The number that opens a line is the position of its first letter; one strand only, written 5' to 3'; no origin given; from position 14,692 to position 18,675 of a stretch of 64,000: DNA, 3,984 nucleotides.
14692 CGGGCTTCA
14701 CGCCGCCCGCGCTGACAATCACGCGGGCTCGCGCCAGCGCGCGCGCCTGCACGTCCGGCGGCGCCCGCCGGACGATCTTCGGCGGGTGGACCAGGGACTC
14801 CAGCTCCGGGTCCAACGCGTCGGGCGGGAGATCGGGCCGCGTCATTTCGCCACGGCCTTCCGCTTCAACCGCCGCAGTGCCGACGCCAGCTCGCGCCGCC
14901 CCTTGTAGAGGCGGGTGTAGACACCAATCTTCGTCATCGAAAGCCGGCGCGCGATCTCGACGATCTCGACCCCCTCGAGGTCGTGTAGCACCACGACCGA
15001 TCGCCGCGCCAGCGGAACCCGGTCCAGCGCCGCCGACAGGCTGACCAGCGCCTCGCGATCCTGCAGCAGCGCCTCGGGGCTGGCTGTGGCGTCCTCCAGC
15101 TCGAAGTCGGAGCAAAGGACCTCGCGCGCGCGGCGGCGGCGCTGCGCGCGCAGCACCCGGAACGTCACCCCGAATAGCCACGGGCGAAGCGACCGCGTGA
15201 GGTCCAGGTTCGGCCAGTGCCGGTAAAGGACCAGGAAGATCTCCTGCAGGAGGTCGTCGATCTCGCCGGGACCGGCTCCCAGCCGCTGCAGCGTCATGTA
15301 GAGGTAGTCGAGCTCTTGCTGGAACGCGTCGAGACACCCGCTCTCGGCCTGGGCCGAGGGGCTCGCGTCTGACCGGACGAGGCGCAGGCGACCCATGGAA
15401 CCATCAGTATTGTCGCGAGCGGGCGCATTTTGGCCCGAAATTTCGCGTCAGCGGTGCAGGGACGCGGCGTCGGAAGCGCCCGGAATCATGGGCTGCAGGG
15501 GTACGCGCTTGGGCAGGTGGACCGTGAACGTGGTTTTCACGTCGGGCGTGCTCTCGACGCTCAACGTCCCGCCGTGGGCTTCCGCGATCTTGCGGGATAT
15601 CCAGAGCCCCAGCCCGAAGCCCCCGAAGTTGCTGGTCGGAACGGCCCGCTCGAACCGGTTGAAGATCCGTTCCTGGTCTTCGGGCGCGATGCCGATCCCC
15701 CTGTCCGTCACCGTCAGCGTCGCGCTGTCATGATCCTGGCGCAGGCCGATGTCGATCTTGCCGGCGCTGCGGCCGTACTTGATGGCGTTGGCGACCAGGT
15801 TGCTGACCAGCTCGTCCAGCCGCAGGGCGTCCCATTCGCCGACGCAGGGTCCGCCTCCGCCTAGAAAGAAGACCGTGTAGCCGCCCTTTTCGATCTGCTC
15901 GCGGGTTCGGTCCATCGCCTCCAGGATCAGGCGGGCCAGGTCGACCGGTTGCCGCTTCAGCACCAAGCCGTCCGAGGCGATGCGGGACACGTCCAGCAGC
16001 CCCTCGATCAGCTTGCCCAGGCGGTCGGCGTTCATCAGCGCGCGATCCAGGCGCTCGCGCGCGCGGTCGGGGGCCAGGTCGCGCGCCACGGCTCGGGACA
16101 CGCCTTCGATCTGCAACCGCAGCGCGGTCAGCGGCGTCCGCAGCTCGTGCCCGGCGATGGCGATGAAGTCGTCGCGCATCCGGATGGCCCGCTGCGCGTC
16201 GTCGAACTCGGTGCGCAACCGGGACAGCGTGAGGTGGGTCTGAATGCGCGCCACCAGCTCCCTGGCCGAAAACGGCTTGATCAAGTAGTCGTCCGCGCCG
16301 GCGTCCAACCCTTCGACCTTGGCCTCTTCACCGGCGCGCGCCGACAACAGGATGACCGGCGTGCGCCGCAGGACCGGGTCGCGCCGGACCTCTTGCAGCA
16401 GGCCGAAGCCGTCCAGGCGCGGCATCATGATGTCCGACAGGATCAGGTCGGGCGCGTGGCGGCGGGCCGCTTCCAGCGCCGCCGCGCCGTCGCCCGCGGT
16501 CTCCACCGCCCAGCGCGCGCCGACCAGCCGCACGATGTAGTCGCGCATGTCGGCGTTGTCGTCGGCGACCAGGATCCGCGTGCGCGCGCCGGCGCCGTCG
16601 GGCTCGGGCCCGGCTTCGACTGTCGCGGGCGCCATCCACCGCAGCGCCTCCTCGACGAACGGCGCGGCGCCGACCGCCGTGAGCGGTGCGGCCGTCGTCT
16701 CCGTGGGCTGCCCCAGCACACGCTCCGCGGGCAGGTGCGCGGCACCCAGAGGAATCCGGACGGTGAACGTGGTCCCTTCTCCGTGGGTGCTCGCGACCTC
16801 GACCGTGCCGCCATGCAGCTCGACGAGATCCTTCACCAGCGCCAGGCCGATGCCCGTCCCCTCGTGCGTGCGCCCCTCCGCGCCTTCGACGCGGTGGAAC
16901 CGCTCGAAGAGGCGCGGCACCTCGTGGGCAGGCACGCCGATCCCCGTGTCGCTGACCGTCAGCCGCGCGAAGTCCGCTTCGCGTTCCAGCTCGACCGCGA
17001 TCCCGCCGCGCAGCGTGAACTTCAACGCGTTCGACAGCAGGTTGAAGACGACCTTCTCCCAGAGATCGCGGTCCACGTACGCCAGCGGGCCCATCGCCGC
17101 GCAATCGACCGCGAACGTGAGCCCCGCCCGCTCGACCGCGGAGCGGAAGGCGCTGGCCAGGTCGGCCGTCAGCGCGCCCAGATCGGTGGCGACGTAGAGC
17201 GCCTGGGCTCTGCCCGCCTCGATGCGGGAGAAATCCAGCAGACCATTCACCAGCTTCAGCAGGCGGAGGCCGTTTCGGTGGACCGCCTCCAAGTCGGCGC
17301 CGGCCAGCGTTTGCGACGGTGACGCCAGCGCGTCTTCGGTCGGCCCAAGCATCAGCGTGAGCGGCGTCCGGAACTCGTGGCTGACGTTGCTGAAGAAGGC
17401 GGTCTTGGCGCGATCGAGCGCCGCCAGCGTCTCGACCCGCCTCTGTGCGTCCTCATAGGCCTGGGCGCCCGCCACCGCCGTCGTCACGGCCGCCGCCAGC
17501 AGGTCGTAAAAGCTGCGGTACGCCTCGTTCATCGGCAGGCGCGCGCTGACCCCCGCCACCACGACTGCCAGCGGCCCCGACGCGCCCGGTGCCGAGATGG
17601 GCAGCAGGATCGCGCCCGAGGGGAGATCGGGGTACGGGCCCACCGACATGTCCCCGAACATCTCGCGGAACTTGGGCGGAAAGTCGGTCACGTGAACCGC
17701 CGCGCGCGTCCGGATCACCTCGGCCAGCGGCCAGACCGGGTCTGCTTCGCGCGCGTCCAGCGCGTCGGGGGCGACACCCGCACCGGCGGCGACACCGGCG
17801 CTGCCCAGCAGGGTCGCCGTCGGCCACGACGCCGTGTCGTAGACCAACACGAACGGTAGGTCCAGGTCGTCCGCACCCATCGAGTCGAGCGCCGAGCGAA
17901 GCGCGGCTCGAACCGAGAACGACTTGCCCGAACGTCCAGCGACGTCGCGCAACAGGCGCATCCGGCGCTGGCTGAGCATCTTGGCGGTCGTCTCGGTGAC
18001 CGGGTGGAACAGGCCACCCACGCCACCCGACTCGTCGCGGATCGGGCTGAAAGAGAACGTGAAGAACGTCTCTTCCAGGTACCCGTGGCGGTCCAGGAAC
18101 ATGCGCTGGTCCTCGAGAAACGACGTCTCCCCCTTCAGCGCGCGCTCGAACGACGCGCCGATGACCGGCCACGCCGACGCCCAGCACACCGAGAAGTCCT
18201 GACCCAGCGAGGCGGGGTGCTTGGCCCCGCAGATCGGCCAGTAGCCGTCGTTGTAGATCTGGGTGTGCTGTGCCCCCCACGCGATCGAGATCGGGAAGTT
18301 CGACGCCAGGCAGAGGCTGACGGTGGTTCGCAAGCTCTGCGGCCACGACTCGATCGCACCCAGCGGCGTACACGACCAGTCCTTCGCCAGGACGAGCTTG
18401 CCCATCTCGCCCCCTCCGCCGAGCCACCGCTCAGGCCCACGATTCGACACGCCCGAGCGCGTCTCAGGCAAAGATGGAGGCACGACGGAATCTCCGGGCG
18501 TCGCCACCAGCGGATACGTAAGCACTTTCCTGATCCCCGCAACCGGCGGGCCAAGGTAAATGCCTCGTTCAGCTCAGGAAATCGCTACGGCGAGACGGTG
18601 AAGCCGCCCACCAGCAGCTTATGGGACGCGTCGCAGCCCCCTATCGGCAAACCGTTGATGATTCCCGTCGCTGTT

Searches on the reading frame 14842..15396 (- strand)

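Call 83: search_protein_families(library=ncbifam, proteins=[window:14842-15396:-], max_evalue=0.01)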
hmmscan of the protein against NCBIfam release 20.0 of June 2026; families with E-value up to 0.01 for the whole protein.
window:14842-15396:- (184 aa): 70 families (the best 25 are shown)
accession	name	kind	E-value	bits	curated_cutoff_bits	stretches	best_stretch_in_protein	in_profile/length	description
NF009171.0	PRK12518.1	equivalog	2.5e-17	63.3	208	1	41-174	48-184/191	RNA polymerase sigma factor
TIGR02983.1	SigE-fam_strep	subfamily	5.7e-16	58.8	141.55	1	25-174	12-158/162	SigE family RNA polymerase sigma factor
TIGR02950.1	SigM_subfam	subfamily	3.1e-15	56.4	147.95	1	45-173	26-157/159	RNA polymerase sigma factor, SigM family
TIGR02989.1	Sig-70_gvs1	subfamily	8.5e-15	55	124.55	1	27-171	9-155/158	RNA polymerase sigma-70 factor, Rhodopirellula/Verrucomicrobium family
TIGR02937.1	sigma70-ECF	superfamily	1.1e-14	54.4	42.9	1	36-174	18-165/165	sigma-70 family RNA polymerase sigma factor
NF007227.0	PRK09645.1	subfamily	2.7e-14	53.5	202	1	15-176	8-172/177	sigma-70 family RNA polymerase sigma factor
TIGR02959.1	SigZ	equivalog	7.8e-14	51.8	168.65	1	44-174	20-148/170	RNA polymerase sigma factor SigZ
NF009165.0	PRK12512.1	equivalog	2.3e-13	50.2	198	1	35-176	42-181/184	RNA polymerase sigma factor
NF058625.1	sigma_PG0214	equivalog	3.1e-13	49.8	130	1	32-180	17-167/170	GFO_1088 family ECF-type sigma factor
NF007229.0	PRK09647.1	equivalog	1.4e-12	47.4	265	1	25-180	50-208/220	RNA polymerase sigma factor SigE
NF009176.0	PRK12524.1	equivalog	2.3e-12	47.1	264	1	41-176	48-186/196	RNA polymerase sigma factor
NF009191.0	PRK12539.1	subfamily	3.3e-12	46.3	171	1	8-177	13-182/185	sigma-70 family RNA polymerase sigma factor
NF007225.0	PRK09643.1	equivalog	4.1e-12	46.2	190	1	31-181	39-189/204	RNA polymerase sigma factor SigM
NF009168.0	PRK12515.1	subfamily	5.9e-12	45.5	236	1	45-176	48-181/189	RNA polymerase sigma factor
NF009185.0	PRK12533.1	equivalog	9.2e-12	45.1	248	1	29-176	39-195/231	RNA polymerase sigma factor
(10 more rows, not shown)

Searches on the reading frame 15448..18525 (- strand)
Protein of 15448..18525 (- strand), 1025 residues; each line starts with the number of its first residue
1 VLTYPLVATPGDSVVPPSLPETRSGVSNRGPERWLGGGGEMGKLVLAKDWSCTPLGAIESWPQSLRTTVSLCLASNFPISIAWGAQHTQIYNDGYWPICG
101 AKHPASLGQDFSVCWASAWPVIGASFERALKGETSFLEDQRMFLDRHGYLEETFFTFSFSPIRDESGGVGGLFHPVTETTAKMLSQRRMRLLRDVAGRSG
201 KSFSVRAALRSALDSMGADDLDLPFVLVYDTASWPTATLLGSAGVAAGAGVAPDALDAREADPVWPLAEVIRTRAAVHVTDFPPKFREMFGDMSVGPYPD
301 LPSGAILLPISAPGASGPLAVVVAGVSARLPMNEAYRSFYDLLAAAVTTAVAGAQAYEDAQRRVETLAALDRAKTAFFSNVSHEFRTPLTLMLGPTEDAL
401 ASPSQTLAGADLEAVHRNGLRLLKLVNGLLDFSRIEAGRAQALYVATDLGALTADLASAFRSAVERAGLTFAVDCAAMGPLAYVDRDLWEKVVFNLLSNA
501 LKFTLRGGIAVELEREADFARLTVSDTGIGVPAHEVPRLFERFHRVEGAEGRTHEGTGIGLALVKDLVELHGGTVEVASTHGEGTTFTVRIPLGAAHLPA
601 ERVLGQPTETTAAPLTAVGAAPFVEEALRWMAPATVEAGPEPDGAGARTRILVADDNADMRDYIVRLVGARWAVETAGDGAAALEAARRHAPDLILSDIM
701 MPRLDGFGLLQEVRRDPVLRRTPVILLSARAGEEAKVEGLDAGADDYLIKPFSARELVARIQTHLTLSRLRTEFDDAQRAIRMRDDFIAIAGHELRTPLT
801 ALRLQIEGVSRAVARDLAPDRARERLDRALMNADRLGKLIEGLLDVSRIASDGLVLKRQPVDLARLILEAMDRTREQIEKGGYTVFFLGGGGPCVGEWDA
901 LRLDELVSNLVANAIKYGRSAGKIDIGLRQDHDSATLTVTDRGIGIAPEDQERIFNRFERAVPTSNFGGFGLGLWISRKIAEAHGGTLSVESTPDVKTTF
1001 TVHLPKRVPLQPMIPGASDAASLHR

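Call 107: search_protein_families(library=pfam, proteins=[window:15448-18525:-], max_evalue=0.001)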
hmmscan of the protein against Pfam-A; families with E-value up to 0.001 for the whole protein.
window:15448-18525:- (1025 aa): 5 families
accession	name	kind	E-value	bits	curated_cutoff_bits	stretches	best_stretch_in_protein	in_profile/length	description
PF02518.31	HATPase_c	-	2.1e-61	205.7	26.4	2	899-1007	2-110/111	Histidine kinase-, DNA gyrase B-, and HSP90-like ATPase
PF00512.31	HisKA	-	1.7e-28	98.9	26.9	2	373-438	1-66/66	His Kinase A (phospho-acceptor) domain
PF00072.30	Response_reg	-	5.6e-26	91.3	30.2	1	651-762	1-111/111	Response regulator receiver domain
PF13581.12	HATPase_c_2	-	6.3e-10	39.6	27.4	1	910-983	39-111/127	Histidine kinase-like ATPase domain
PF13589.12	HATPase_c_3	-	0.00062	20.2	25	0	907-974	7-77/137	Histidine kinase-, DNA gyrase B-, and HSP90-like ATPase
